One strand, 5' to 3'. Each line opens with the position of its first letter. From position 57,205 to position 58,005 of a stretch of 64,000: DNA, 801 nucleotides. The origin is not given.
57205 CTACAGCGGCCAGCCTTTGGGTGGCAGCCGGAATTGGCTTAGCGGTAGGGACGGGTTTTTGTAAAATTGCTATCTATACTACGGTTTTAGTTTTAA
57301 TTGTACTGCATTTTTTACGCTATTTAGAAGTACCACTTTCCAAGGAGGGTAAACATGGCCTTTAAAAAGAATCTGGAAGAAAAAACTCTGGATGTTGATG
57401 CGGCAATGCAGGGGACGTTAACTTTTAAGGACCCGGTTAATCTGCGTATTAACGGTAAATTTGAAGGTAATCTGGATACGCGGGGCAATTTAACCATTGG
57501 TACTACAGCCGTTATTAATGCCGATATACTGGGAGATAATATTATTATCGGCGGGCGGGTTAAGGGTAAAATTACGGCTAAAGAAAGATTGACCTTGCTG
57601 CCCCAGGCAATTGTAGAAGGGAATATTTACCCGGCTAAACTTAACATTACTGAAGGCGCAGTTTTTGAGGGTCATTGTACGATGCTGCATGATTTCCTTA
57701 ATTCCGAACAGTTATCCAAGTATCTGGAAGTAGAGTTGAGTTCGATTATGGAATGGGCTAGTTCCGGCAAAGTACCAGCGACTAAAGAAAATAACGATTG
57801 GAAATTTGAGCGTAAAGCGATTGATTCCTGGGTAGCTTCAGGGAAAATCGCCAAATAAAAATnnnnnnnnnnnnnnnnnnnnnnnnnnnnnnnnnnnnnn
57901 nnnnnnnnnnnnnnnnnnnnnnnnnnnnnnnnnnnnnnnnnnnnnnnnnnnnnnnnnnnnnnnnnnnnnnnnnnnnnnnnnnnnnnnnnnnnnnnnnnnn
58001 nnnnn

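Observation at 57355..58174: Bactofilin fused to an excisionase-type HTH, next to a paralogous HTH with a membrane anchor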

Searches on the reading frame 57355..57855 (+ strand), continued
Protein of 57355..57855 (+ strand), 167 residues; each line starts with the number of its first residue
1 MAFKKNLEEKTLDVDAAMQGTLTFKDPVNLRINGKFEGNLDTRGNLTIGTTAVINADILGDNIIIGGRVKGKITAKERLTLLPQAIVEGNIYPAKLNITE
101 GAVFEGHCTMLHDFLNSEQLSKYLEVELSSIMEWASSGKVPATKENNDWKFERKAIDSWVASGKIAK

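Call 42: predict_structure(alignment_id=A3)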
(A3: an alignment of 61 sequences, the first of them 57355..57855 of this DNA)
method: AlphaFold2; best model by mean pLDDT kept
length: 167 residues; sequences in the alignment: 61
mean_pLDDT: 86.1   pTM: 0.64
mean pLDDT of the five models: 86.1, 85.5, 85.2, 85.0, 84.6
residues with pLDDT >= 90: 91; 70-90: 57; 50-70: 8; < 50: 11
segments of 3 or more residues with pLDDT < 50: 1-9
pLDDT, mean of each block of 10 residues (from residue 1): 40 74 85 92 92 95 97 95 97 95 94 81 88 91 89 86 64
secondary structure, 60 per line:
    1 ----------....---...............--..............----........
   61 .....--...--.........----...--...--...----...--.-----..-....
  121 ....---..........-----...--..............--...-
elements in order: E11-14 E18-32 E35-48 E53-65 E68-70 E73-81 E86-88 E91-93 E96-98 E103-105 H117-124 H128-137 E143-145 E148-152 H153-161

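Call 47: fold_search(model_id=the predicted structure, library=pdb)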
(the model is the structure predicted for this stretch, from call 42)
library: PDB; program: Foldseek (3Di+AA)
matches with E <= 10: 575; with E <= 0.001: 0
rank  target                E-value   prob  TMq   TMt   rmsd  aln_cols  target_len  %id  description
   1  2n3d_MODEL_1_A        2.0e-03  1.00  0.53  0.83   2.0       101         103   28  Atomic structure of the cytoskeletal bactofilin BacA revealed by solid-state NMR (released 2015-12-16)
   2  6rib_A                2.1e-02  1.00  0.46  0.75   5.9       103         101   24  Cryo-EM reconstruction of Thermus thermophilus bactofilin double helical filaments (released 2019-07-17)
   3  6ama_B                1.1e-01  1.00  0.27  0.73   1.6        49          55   14  Structure of S. coelicolor/S. venezuelae BldC-smeA-ssfA complex to 3.09 Angstrom (released 2018-03-28)
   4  6ria_1                1.2e-01  0.99  0.34  0.61   8.2        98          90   22  Bactofilin from Thermus thermophilus, F105R mutant crystal structure (released 2019-07-17)
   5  8dgl_B                1.5e-01  1.00  0.28  0.65   1.4        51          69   20  Crystal Structure of the RdfS Excisionase (released 2022-10-05)
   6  6ama_H                1.5e-01  1.00  0.27  0.74   1.5        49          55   14  Structure of S. coelicolor/S. venezuelae BldC-smeA-ssfA complex to 3.09 Angstrom (released 2018-03-28)
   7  6hn7_B                1.6e-01  1.00  0.27  0.59   1.6        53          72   21  Hijacking the Hijackers: Escherichia coli Pathogenicity Islands Redirect Helper Phage Packaging for Their Own Benefit. (released 2019-07-31)
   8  5i44_A                1.9e-01  1.00  0.27  0.61   2.4        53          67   17  Structure of RacA-DNA complex; P21 form (released 2016-05-04)
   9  6amk_B                2.2e-01  1.00  0.27  0.78   1.5        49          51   14  Structure of Streptomyces venezuelae BldC-whiI opt complex (released 2018-03-28)
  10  6ama_A                2.4e-01  1.00  0.27  0.75   1.5        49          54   14  Structure of S. coelicolor/S. venezuelae BldC-smeA-ssfA complex to 3.09 Angstrom (released 2018-03-28)
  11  6ama_P                2.7e-01  1.00  0.27  0.72   1.5        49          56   14  Structure of S. coelicolor/S. venezuelae BldC-smeA-ssfA complex to 3.09 Angstrom (released 2018-03-28)
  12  5i44_G                2.7e-01  0.99  0.24  0.54   3.8        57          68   14  Structure of RacA-DNA complex; P21 form (released 2016-05-04)
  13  6ama_Y                2.8e-01  1.00  0.27  0.71   1.6        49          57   14  Structure of S. coelicolor/S. venezuelae BldC-smeA-ssfA complex to 3.09 Angstrom (released 2018-03-28)
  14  5i44_I                3.0e-01  1.00  0.27  0.61   2.8        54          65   15  Structure of RacA-DNA complex; P21 form (released 2016-05-04)
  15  7ehk                  3.2e-01  0.11  0.17  0.14  10.3       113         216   11  Crystal structure of C107S mutant of FfIBP (released 2022-03-02)
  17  5i44_B                4.1e-01  0.99  0.27  0.60   2.9        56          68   14  Structure of RacA-DNA complex; P21 form (released 2016-05-04)
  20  4j2n_C                4.6e-01  1.00  0.26  0.69   1.9        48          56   19  Crystal Structure of mycobacteriophage Pukovnik Xis (released 2013-10-23)
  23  4j2n_A                4.9e-01  1.00  0.26  0.72   1.7        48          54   19  Crystal Structure of mycobacteriophage Pukovnik Xis (released 2013-10-23)
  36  8dgl_A                7.6e-01  1.00  0.29  0.68   1.2        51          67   18  Crystal Structure of the RdfS Excisionase (released 2022-10-05)
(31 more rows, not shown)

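Call 56: find_related_loci(query=A5, collection=metagenome_contigs, flank=3500)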
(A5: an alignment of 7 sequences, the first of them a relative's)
Query A5 (181 aa) in metagenome_contigs; peptide patterns used: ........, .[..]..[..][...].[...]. (x = any residue, [..] = any of these).
600 stretches matched a pattern (row limit reached: there are more); 522 encode a relative of the query (tblastn E <= 1e-3); the best 80 are kept; 80 distinct loci.
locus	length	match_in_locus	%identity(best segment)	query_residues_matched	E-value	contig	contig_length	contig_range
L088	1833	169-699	72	1-181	8e-92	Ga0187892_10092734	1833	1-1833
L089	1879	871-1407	75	1-181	3e-91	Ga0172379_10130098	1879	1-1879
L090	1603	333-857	72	1-179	4e-90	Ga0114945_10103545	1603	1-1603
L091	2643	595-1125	71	1-181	2e-87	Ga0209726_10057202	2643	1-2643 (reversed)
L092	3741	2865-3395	71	1-181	8e-86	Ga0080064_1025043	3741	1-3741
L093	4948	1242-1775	70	1-181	2e-84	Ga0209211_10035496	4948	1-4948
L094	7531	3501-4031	70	1-181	2e-84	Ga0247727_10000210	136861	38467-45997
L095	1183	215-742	69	1-180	3e-90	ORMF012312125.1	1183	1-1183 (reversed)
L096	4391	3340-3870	69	1-181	1e-83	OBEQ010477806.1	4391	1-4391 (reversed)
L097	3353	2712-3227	69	1-177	7e-83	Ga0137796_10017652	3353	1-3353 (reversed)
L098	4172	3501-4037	71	1-181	2e-82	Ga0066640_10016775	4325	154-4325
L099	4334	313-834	69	1-181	1e-81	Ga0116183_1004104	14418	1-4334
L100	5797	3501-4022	69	1-181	1e-81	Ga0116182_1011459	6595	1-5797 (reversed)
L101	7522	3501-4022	69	1-181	1e-81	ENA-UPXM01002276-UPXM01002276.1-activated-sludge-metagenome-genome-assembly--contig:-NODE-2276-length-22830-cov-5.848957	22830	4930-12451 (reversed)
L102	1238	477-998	67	1-181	7e-87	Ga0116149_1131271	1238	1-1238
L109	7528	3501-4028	66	1-181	2e-79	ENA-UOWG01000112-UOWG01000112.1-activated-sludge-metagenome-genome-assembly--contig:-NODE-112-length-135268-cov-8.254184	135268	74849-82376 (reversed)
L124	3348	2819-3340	64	3-181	1e-77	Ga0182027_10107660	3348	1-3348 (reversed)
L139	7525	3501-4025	62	1-181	9e-73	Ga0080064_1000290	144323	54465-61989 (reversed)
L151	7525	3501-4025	58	1-180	1e-67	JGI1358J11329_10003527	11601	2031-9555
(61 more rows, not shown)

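Call 60: search_protein_families(library=pfam, proteins=[L094:4434-4811:+, L094:4832-5593:+, L094:5593-6351:+, L101:5908-6243:+, L109:1994-3199:+, L109:301-1416:+, L151:2771-3412:+, L151:2223-2771:+, L139:78-2654:+], max_evalue=0.01)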
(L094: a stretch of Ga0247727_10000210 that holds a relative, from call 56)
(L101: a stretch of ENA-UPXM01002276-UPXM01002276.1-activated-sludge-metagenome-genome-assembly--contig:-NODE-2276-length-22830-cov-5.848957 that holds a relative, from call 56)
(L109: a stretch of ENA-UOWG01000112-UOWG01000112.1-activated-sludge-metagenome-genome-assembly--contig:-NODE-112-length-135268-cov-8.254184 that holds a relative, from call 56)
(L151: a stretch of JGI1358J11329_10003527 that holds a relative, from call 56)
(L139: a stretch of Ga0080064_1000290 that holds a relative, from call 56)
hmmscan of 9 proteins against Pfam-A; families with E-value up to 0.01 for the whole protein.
L094:4434-4811:+ (126 aa): 1 family
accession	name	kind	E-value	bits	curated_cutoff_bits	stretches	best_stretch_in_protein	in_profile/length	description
PF01648.25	ACPS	-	3e-18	66.3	25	1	6-120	3-110/111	4'-phosphopantetheinyl transferase superfamily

L094:4832-5593:+ (254 aa): 1 family
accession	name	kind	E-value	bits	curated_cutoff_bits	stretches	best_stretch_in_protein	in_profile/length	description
PF04794.17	YdjC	-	5.6e-55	187.5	29.7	1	6-238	3-266/266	YdjC-like protein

L094:5593-6351:+ (253 aa): 1 family
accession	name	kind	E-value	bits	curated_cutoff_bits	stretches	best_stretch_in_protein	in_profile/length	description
PF01975.23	SurE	-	6.3e-59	199.4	22.1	1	3-185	1-187/189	Survival protein SurE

L101:5908-6243:+ (112 aa): 0 families

L109:1994-3199:+ (402 aa): 6 families
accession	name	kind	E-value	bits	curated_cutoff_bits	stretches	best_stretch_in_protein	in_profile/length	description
PF03054.22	tRNA_Me_trans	-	1.4e-62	211.4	20.6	1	49-251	2-201/202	tRNA methyl transferase HUP domain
PF20258.4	tRNA_Me_trans_C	-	1.4e-18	67.4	20.6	1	331-400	7-77/77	Aminomethyltransferase beta-barrel domain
PF20259.3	tRNA_Me_trans_M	-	4.4e-16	58.6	27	1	257-318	2-66/66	tRNA methyl transferase PRC-barrel domain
PF01171.26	ATP_bind_3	-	4.2e-06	27.1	27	1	50-236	2-162/182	PP-loop family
PF06508.19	QueC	-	0.00036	20.6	22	1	50-235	2-175/210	Queuosine biosynthesis protein QueC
PF02540.23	NAD_synthase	-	0.0012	18.5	21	1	42-70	13-41/242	NAD synthase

L109:301-1416:+ (372 aa): 6 families
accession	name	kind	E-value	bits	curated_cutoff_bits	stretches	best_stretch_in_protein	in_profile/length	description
PF00534.26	Glycos_transf_1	-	4.1e-35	121.3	26.4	1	181-346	6-171/172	Glycosyl transferases group 1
PF13692.12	Glyco_trans_1_4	-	2e-26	93.4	27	1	192-332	3-141/142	Glycosyl transferases group 1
PF13439.12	Glyco_transf_4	-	2.6e-21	76.8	28.5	1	13-165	2-168/170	Glycosyltransferase Family 4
PF13579.12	Glyco_trans_4_4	-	5.5e-12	46.7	29.7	1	13-152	1-149/158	Glycosyl transferase 4-like domain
PF20706.3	GT4-conflict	-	9.9e-12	45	26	1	188-354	195-361/385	Family 4 Glycosyltransferase in conflict systems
PF13524.12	Glyco_trans_1_2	-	7.8e-08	32.8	25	1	284-361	67-143/144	Glycosyl transferase-like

L151:2771-3412:+ (214 aa): 3 families
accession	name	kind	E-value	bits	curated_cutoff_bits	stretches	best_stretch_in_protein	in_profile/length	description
PF01569.27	PAP2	-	7.2e-13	48.9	27.2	1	98-202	17-120/130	PAP2 superfamily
PF14378.12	PAP2_3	-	0.00053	20.3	27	1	108-201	105-189/190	PAP2 superfamily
PF14360.12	PAP2_C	-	0.0024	18.8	27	1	132-196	8-65/74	PAP2 superfamily C-terminal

L151:2223-2771:+ (183 aa): 1 family
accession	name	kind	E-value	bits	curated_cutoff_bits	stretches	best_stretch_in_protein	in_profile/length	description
PF01327.26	Pep_deformylase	-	3.3e-52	176.7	22.8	1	4-161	2-153/156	Polypeptide deformylase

L139:78-2654:+ (859 aa): 3 families
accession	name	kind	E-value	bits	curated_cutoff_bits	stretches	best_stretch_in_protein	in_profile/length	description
PF05170.20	AsmA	-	1.2e-14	54.6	29.8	1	3-110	5-112/607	AsmA family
PF13116.12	YhdP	-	2e-08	33.1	46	0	131-278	662-807/1224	YhdP protein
PF05359.17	DUF748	-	0.00053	18.6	50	0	138-292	480-632/1037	Domain of Unknown Function (DUF748)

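Call 70: search_protein_families(library=pfam, proteins=[P0141, P0143, P0155, P0156, P0157, P0161, P0166, P0164, P0177, P0126], max_evalue=0.01)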
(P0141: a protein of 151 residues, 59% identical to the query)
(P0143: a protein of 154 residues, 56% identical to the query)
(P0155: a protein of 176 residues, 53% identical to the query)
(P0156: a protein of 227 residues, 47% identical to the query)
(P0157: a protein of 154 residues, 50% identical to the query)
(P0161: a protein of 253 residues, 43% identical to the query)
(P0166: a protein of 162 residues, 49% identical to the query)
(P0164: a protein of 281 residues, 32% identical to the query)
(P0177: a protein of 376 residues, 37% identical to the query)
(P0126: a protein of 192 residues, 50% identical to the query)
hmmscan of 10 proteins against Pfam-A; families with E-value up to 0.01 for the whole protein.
P0141 (151 aa): 1 family
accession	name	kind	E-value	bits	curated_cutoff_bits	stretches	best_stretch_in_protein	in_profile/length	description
PF04519.19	Bactofilin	-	1.3e-23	83.5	27.9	1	9-106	2-97/98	Polymer-forming cytoskeletal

P0143 (154 aa): 1 family
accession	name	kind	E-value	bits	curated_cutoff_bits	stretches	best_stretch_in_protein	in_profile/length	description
PF04519.19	Bactofilin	-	2.9e-22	79.2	27.9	1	14-109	2-95/98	Polymer-forming cytoskeletal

P0155 (176 aa): 2 families
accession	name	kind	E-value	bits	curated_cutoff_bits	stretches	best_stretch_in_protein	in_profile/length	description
PF04519.19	Bactofilin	-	1.1e-24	87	27.9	1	19-115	2-96/98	Polymer-forming cytoskeletal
PF07331.16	TctB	-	5.3e-05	23.9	29.1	1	113-176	85-137/137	Tripartite tricarboxylate transporter TctB family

P0156 (227 aa): 1 family
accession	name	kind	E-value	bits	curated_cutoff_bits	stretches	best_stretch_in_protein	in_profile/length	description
PF04519.19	Bactofilin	-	5.1e-23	81.6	27.9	1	19-114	5-98/98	Polymer-forming cytoskeletal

P0157 (154 aa): 1 family
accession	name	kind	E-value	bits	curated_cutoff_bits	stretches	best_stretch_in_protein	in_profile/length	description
PF04519.19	Bactofilin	-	1.6e-23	83.2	27.9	1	19-113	5-97/98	Polymer-forming cytoskeletal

P0161 (253 aa): 2 families
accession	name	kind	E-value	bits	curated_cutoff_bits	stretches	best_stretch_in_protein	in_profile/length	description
PF04519.19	Bactofilin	-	1.8e-24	86.3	27.9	1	18-114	3-97/98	Polymer-forming cytoskeletal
PF07238.19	PilZ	-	6.7e-10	39.6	22.5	1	141-249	1-101/102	PilZ domain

P0166 (162 aa): 1 family
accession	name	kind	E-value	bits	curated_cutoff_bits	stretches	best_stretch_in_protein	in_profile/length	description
PF04519.19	Bactofilin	-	1e-21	77.5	27.9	1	21-117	3-97/98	Polymer-forming cytoskeletal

P0164 (281 aa): 2 families
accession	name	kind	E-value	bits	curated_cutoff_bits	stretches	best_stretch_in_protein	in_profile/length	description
PF04519.19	Bactofilin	-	1.8e-44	150.4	27.9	2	169-265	1-97/98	Polymer-forming cytoskeletal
PF11999.13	Ice_binding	-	0.0052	16.9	28.7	0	38-77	158-197/208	Ice-binding-like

P0177 (376 aa): 2 families
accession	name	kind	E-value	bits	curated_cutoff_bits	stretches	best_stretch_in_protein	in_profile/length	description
PF04519.19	Bactofilin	-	1.1e-41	141.5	27.9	2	38-133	3-97/98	Polymer-forming cytoskeletal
PF24894.1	Hexapep_GlmU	-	0.0012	19.4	23.3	0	254-314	15-74/104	GlmU-like, C-terminal hexapeptide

P0126 (192 aa): 2 families
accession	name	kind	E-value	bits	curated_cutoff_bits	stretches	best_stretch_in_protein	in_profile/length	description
PF04519.19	Bactofilin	-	1.9e-25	89.4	27.9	1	23-120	2-97/98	Polymer-forming cytoskeletal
PF12728.13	HTH_17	-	3.1e-09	37.4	27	1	142-190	1-49/51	Helix-turn-helix domain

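Call 75: search_protein_families(library=padloc, proteins=[window:57355-57855:+], max_evalue=0.01)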
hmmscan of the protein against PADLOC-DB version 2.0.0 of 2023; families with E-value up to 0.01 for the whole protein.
window:57355-57855:+ (167 aa): 1 family
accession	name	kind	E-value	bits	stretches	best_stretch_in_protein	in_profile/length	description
PDLC04133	mad1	-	0.0065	14.7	0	113-161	4-52/60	mads_1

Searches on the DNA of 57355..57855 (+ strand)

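Call 82: search_rna_families(source=L005, start=4400, end=4700, threshold=evalue, max_evalue=1)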
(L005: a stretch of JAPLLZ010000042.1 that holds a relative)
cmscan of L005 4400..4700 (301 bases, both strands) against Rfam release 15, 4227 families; matches with E-value up to 1: 0.
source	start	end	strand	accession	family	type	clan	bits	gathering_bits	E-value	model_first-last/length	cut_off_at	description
